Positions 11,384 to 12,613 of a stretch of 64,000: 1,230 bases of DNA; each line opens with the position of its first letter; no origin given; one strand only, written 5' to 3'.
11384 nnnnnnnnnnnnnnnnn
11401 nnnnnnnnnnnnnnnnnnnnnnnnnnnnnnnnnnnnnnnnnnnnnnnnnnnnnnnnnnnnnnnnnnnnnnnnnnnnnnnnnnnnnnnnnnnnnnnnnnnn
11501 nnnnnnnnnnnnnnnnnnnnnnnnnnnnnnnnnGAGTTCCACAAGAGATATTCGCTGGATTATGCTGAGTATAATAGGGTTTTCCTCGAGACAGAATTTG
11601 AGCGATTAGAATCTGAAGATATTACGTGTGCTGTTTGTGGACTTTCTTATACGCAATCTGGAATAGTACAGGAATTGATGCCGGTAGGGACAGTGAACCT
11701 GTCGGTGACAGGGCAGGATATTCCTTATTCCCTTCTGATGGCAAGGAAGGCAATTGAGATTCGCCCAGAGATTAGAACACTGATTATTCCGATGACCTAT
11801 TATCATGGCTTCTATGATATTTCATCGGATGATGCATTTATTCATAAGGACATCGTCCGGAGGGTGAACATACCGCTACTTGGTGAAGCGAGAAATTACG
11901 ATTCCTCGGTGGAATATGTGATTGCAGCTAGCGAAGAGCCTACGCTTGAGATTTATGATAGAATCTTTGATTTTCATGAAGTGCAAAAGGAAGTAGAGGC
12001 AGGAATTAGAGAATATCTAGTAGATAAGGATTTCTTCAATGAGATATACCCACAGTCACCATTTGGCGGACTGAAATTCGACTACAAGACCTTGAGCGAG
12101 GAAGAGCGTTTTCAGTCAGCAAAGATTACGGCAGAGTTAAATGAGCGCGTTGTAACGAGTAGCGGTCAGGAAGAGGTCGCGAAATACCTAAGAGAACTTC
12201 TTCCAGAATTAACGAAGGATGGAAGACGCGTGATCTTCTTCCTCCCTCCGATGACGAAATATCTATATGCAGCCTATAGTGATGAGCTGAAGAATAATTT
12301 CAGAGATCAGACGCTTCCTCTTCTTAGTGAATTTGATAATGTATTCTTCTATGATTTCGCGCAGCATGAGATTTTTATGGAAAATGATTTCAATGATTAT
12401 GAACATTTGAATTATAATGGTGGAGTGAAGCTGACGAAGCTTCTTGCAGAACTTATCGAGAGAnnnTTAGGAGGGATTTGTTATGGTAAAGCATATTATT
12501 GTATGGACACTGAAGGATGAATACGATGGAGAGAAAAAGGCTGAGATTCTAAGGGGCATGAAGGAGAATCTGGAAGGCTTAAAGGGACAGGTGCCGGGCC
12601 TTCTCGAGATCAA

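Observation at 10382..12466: Radical SAM/SPASM-like enzyme fused to a DltD/SGNH-like domain through a ~150-aa helical linker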

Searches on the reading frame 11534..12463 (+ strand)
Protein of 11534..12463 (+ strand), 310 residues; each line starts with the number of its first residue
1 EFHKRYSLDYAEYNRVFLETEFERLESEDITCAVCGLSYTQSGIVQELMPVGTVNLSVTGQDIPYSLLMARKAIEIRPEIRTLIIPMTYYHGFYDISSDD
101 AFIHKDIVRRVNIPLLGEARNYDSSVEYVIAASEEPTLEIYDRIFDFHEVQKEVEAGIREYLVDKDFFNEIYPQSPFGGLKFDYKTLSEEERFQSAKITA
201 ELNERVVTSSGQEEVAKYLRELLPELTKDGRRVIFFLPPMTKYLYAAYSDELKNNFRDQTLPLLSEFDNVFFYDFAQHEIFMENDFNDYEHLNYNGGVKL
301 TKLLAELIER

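Call 38: predict_structure(alignment_id=A3)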
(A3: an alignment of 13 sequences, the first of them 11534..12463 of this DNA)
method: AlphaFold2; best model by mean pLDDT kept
length: 310 residues; sequences in the alignment: 13
mean_pLDDT: 90.1   pTM: 0.89
mean pLDDT of the five models: 90.1, 89.2, 87.1, 87.1, 84.4
residues with pLDDT >= 90: 218; 70-90: 71; 50-70: 15; < 50: 6
segments of 3 or more residues with pLDDT < 50: 126-131
pLDDT, mean of each block of 10 residues (from residue 1): 82 93 96 84 83 92 95 98 95 87 88 89 56 64 83 92 90 90 95 96 91 96 97 96 97 96 96 96 94 93 93
secondary structure, 60 per line:
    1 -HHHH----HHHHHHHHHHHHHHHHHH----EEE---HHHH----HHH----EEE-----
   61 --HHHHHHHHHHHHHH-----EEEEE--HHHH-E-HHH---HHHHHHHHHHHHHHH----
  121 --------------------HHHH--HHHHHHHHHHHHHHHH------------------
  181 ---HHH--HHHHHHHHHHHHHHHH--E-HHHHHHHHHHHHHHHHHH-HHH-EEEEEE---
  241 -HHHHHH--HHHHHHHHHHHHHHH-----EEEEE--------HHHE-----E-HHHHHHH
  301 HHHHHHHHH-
elements in order: H2-5 H10-27 E32-34 H38-41 E53-55 H63-76 E82-86 H89-92 H102-116 H141-144 H147-162 H189-204 H209-226 E232-237 H242-247 H250-264 E270-274 H294-309

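Call 40: search_protein_representatives(alignment_id=A3)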
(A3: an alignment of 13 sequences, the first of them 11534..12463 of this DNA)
Query: 13 sequences, 310 profile positions. Proteins with E-value up to 0.001 (for the whole library): 3958; up to 1e-10: 1539; up to 1e-30: 76. The best 150 are listed.
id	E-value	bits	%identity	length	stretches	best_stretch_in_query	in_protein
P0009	3.2e-137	473.3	-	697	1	2-309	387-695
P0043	6.0e-128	442.9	-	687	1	3-309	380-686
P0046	1.1e-123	428.8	-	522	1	3-308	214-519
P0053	2.7e-123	427.6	-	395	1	3-308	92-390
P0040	6.5e-121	419.8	-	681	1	3-307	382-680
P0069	3.9e-116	404.1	-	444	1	5-308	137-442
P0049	7.1e-113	393.4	-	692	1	3-308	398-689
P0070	5.0e-109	380.7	-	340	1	2-305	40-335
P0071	9.4e-108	376.5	-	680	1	3-308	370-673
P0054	2.8e-102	358.6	-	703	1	2-309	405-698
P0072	4.7e-102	357.8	-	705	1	3-309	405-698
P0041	5.4e-102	357.6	-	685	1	3-305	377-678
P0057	4.7e-96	338.1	-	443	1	4-307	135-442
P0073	1.7e-80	287.0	-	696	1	6-307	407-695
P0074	2.5e-60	220.8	-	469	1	4-307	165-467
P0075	4.7e-59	216.6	-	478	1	3-304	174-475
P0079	2.4e-52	194.5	-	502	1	4-307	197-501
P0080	6.9e-52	193.1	-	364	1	5-308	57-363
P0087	2.9e-46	174.6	-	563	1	6-309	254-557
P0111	4.8e-34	134.4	-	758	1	11-307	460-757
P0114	3.0e-33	131.8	-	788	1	11-307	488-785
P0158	2.0e-28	116.0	-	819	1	10-306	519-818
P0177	1.6e-26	109.7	-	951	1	10-307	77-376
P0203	1.3e-24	103.5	-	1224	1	18-304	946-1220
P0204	1.5e-24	103.3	-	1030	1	26-308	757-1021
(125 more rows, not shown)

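Call 41: search_protein_families(library=pfam, proteins=[P0074, P0075, P0080, P0087, P0111, P0114, P0158, P0177, P0203, P0204], max_evalue=0.01)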
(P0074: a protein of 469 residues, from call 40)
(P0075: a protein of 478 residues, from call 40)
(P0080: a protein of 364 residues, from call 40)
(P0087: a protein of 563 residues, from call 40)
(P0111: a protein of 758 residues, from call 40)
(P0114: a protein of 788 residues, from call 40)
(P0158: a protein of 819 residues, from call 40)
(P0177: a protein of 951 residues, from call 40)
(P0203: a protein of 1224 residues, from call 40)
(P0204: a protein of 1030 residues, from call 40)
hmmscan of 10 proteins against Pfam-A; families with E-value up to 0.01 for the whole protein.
P0074 (469 aa): 0 families

P0075 (478 aa): 3 families
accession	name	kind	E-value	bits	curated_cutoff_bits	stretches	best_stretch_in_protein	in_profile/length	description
PF04914.18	DltD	-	0.0003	20.7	22.7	1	371-466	242-335/348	DltD protein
PF07611.17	DUF1574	-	0.00082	19.3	29.1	1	385-464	248-328/342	Protein of unknown function (DUF1574)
PF13472.12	Lipase_GDSL_2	-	0.0061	17.5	32.9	1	386-468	87-177/178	GDSL-like Lipase/Acylhydrolase family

P0080 (364 aa): 1 family
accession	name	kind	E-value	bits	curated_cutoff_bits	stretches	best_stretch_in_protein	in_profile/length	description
PF04914.18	DltD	-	2.8e-05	24.1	22.7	1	250-359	237-344/348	DltD protein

P0087 (563 aa): 0 families

P0111 (758 aa): 2 families
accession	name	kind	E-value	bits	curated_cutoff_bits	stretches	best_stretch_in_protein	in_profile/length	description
PF13692.12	Glyco_trans_1_4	-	2.6e-11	44.4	27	1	172-313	2-139/142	Glycosyl transferases group 1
PF00534.26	Glycos_transf_1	-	1e-10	41.9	26.4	1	162-318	6-160/172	Glycosyl transferases group 1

P0114 (788 aa): 4 families
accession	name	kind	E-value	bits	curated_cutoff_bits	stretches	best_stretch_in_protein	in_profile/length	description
PF00535.33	Glycos_transf_2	-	1.5e-37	129.5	23.3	1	4-139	1-132/168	Glycosyl transferase family 2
PF10111.15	Glyco_tranf_2_2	-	2.6e-14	53.8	27.3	1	4-114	1-115/276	Glycosyltransferase like family 2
PF13641.12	Glyco_tranf_2_3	-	8.4e-10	39.5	27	1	3-175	3-173/230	Glycosyltransferase like family 2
PF13704.12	Glyco_tranf_2_4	-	0.0026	18.7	27.5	1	12-97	3-88/98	Glycosyl transferase family 2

P0158 (819 aa): 0 families

P0177 (951 aa): 2 families
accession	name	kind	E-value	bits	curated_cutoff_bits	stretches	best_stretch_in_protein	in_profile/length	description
PF04464.20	Glyphos_transf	-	2e-39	136.1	22.1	1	638-944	73-365/367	CDP-Glycerol:Poly(glycerophosphate) glycerophosphotransferase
PF13429.12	TPR_15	-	0.0011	18.9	26.2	1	394-460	22-90/280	Tetratricopeptide repeat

P0203 (1224 aa): 6 families
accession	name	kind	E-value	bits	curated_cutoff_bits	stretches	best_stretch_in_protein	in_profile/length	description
PF13489.12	Methyltransf_23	-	1.8e-05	25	27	1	713-849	7-131/164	Methyltransferase domain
PF13847.12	Methyltransf_31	-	2.5e-05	24.4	27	1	727-825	3-97/145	Methyltransferase domain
PF08242.18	Methyltransf_12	-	0.00018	22.6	30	1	732-826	1-89/98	Methyltransferase domain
PF00515.34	TPR_1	-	0.00059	20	27.8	0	278-305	1-28/34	Tetratricopeptide repeat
PF07719.23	TPR_2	-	0.00082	19.8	27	0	278-307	1-30/34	Tetratricopeptide repeat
PF14559.12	TPR_19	-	0.0047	17.7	25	0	254-305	1-52/68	Tetratricopeptide repeat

P0204 (1030 aa): 9 families
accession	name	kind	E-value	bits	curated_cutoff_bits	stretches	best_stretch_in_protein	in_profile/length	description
PF00535.33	Glycos_transf_2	-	8.9e-21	75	23.3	1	4-100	1-105/168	Glycosyl transferase family 2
PF07719.23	TPR_2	-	4.8e-15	54.8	27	1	319-351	2-34/34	Tetratricopeptide repeat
PF13424.12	TPR_12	-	6e-10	39.6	30.1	0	521-588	5-75/77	Tetratricopeptide repeat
PF13704.12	Glyco_tranf_2_4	-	6.6e-09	36.6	27.5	1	10-91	1-89/98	Glycosyl transferase family 2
PF13174.12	TPR_6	-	3.1e-08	34.2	26.3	0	321-346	3-28/33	Tetratricopeptide repeat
PF13181.12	TPR_8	-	4.1e-07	30.1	25.7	1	319-351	2-34/34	Tetratricopeptide repeat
PF14559.12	TPR_19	-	1e-05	26.2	25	0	319-351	26-58/68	Tetratricopeptide repeat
PF13428.12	TPR_14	-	2e-05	25.2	23.5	0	319-358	2-41/44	Tetratricopeptide repeat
PF00515.34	TPR_1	-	0.00048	20.3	27.8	0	320-351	3-34/34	Tetratricopeptide repeat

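Call 42: fold_search(model_id=the predicted structure, library=pdb)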
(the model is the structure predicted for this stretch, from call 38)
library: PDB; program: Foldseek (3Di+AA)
matches with E <= 10: 1324; with E <= 0.001: 9
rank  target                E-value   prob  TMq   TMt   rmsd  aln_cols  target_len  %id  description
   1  3bma_B                8.7e-06  1.00  0.43  0.35  14.8       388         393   14  Crystal structure of D-alanyl-lipoteichoic acid synthetase from Streptococcus pneumoniae R6 (released 2007-12-25)
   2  6o93                  4.7e-05  1.00  0.45  0.37  13.6       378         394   12  D-alanyl transferase DltD from Enterococcus faecalis (released 2019-03-27)
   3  7dxm_B                1.2e-04  1.00  0.46  0.38  13.4       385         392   11  Crystal structure of DltD (released 2021-07-21)
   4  1es9                  1.4e-04  1.00  0.42  0.58   7.9       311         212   10  X-RAY CRYSTAL STRUCTURE OF R22K MUTANT OF THE MAMMALIAN BRAIN PLATELET-ACTIVATING FACTOR ACETYLHYDROLASES (PAF-AH) (released 2000-05-31)
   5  1bwq                  2.6e-04  1.00  0.43  0.59   5.6       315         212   10  PROBING THE SUBSTRATE SPECIFICITY OF THE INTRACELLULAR BRAIN PLATELET-ACTIVATING FACTOR ACETYLHYDROLASE (released 1999-05-18)
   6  1bwr                  3.7e-04  1.00  0.42  0.59   7.0       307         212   10  PROBING THE SUBSTRATE SPECIFICITY OF THE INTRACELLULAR BRAIN PLATELET-ACTIVATING FACTOR ACETYLHYDROLASE (released 1999-05-18)
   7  2hsj_A                5.7e-04  1.00  0.44  0.62   8.9       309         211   11  The structure of a putative platelet activating factor from Streptococcus pneumonia. (released 2006-09-19)
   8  3dt8                  7.2e-04  1.00  0.41  0.57   8.1       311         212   11  Crystal Structure of Bovin Brain Platelet Activating Factor Acetylhydrolase Covalently Inhibited by Sarin (released 2009-05-12)
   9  2hsj_D                9.5e-04  1.00  0.46  0.63   5.0       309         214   11  The structure of a putative platelet activating factor from Streptococcus pneumonia. (released 2006-09-19)
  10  3dt6                  1.2e-03  1.00  0.41  0.57   8.0       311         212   10  Crystal Structure of Bovin Brain Platelet Activating Factor Acetylhydrolase Covalently Inhibited by Paraoxon (released 2009-05-12)
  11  7tlv                  1.9e-03  1.00  0.36  0.48   9.7       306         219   13  Structure of Neisseria gonorrhoeae peptidoglycan O-acetyltransferase B (PatB) substituted with selenomethionine (released 2023-01-25)
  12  7trr                  2.3e-03  1.00  0.37  0.49   9.5       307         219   13  Structure of Neisseria gonorrhoeae peptidoglycan O-acetyltransferase B (PatB) with methylsulfonyl adduct (released 2023-02-01)
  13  7tjb                  3.1e-03  1.00  0.37  0.49   9.5       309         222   13  Structure of Neisseria gonorrhoeae peptidoglycan O-acetyltransferase B (PatB) (released 2023-01-18)
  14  8ik1_A                6.0e-03  0.98  0.34  0.48  14.0       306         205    9  EstL5 in complex of PMSF (released 2023-03-29)
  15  8a2n_B                6.7e-03  0.99  0.39  0.40  14.8       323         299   11  Structure of crocagin biosynthetic protein CgnD (released 2023-02-22)
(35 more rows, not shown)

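Call 61: find_encoding_contigs(protein=P0075, flank=7000, max_places=2)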
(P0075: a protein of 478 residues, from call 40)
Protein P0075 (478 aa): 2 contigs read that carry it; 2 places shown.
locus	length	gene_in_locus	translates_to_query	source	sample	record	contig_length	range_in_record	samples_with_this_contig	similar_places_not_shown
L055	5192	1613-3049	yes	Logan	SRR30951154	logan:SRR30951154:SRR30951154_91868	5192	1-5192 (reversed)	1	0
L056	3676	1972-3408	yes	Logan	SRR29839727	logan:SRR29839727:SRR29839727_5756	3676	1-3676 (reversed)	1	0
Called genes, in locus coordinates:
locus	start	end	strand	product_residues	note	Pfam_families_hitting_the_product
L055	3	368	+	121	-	?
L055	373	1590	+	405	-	PF05167:DUF711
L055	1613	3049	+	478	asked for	-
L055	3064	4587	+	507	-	PF00501:AMP-binding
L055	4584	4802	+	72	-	-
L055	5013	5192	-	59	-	?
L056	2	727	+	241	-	?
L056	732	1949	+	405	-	PF05167:DUF711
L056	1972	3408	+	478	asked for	-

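Call 62: find_encoding_contigs(protein=P0079, flank=7000, max_places=2)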
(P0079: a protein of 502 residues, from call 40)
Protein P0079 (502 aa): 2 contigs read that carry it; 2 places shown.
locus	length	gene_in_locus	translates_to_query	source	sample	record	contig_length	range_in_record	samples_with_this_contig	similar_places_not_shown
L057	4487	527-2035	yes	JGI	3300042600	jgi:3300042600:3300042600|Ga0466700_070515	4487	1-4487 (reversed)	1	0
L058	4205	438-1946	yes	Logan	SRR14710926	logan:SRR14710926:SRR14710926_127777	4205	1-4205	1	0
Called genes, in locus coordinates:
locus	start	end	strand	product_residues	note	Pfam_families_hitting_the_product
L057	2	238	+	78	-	?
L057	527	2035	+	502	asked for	PF02810:SEC-C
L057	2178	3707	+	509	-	PF00501:AMP-binding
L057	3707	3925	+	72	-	-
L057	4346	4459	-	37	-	PF00700:Flagellin_C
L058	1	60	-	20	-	?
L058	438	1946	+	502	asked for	PF02810:SEC-C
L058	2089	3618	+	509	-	PF00501:AMP-binding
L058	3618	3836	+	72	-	-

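Call 63: find_encoding_contigs(protein=P0080, flank=7000, max_places=2)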
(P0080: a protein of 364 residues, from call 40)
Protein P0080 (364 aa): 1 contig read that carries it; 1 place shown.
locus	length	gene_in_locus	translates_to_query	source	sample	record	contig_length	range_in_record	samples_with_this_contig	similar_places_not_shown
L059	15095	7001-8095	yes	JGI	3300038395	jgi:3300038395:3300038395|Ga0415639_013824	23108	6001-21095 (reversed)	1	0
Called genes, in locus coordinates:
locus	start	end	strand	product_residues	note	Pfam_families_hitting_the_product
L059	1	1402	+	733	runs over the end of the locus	PF00512:HisKA, PF02518:HATPase_c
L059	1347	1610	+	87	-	-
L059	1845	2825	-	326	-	-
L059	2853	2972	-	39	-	-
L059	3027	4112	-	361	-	-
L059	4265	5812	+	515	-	PF00501:AMP-binding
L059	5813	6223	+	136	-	PF08780:NTase_sub_bind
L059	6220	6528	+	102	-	PF01909:NTP_transf_2, PF18765:Polbeta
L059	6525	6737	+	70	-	-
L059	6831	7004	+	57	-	-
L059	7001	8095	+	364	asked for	-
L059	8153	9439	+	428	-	PF02812:ELFV_dehydrog_N, PF00208:ELFV_dehydrog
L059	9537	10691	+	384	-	PF00768:Peptidase_S11, PF13354:Beta-lactamase2, PF07943:PBP5_C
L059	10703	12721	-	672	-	PF00150:Cellulase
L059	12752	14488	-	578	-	PF08448:PAS_4 (weak), PF13426:PAS_9 (faint), PF00015:MCPsignal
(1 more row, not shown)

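Call 66: search_protein_families(library=pfam, proteins=[L057:3707-3925:+, L055:373-1590:+, L057:527-2035:+], max_evalue=1)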
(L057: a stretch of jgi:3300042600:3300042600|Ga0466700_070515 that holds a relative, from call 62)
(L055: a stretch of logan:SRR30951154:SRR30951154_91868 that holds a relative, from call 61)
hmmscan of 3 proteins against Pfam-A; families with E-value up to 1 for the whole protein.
L057:3707-3925:+ (72 aa): 2 families
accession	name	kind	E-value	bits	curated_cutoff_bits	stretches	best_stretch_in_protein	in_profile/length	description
PF00550.31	PP-binding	-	0.008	16.8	20.8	1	12-70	7-65/67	Phosphopantetheine attachment site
PF24426.1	HTH_NDX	-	0.093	13.1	27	1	5-33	2-30/65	NDX Homeobox-like domain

L055:373-1590:+ (405 aa): 1 family
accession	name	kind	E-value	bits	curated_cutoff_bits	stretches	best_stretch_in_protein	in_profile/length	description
PF05167.17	DUF711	-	4.7e-44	151.3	25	1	101-355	134-397/413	Uncharacterised ACR (DUF711)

L057:527-2035:+ (502 aa): 3 families
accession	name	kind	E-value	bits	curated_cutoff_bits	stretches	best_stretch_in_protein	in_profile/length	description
PF02810.21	SEC-C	-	5.2e-09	36.2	20.4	1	154-171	1-18/19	SEC-C motif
PF07611.17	DUF1574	-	0.0005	20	29.1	1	403-485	243-326/342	Protein of unknown function (DUF1574)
PF04914.18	DltD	-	0.055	13.3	22.7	1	416-489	261-335/348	DltD protein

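Call 74: search_solved_structures(query=A3, max_evalue=10, show_alignments=3)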
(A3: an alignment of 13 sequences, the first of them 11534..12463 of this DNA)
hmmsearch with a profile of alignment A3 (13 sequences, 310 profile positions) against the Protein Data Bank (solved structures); distinct sequences matched with E-value up to 10: 1.
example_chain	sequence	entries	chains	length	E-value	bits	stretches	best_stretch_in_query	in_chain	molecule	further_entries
2yvt_A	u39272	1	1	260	2.2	10.7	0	215-244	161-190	Hypothetical protein aq_1956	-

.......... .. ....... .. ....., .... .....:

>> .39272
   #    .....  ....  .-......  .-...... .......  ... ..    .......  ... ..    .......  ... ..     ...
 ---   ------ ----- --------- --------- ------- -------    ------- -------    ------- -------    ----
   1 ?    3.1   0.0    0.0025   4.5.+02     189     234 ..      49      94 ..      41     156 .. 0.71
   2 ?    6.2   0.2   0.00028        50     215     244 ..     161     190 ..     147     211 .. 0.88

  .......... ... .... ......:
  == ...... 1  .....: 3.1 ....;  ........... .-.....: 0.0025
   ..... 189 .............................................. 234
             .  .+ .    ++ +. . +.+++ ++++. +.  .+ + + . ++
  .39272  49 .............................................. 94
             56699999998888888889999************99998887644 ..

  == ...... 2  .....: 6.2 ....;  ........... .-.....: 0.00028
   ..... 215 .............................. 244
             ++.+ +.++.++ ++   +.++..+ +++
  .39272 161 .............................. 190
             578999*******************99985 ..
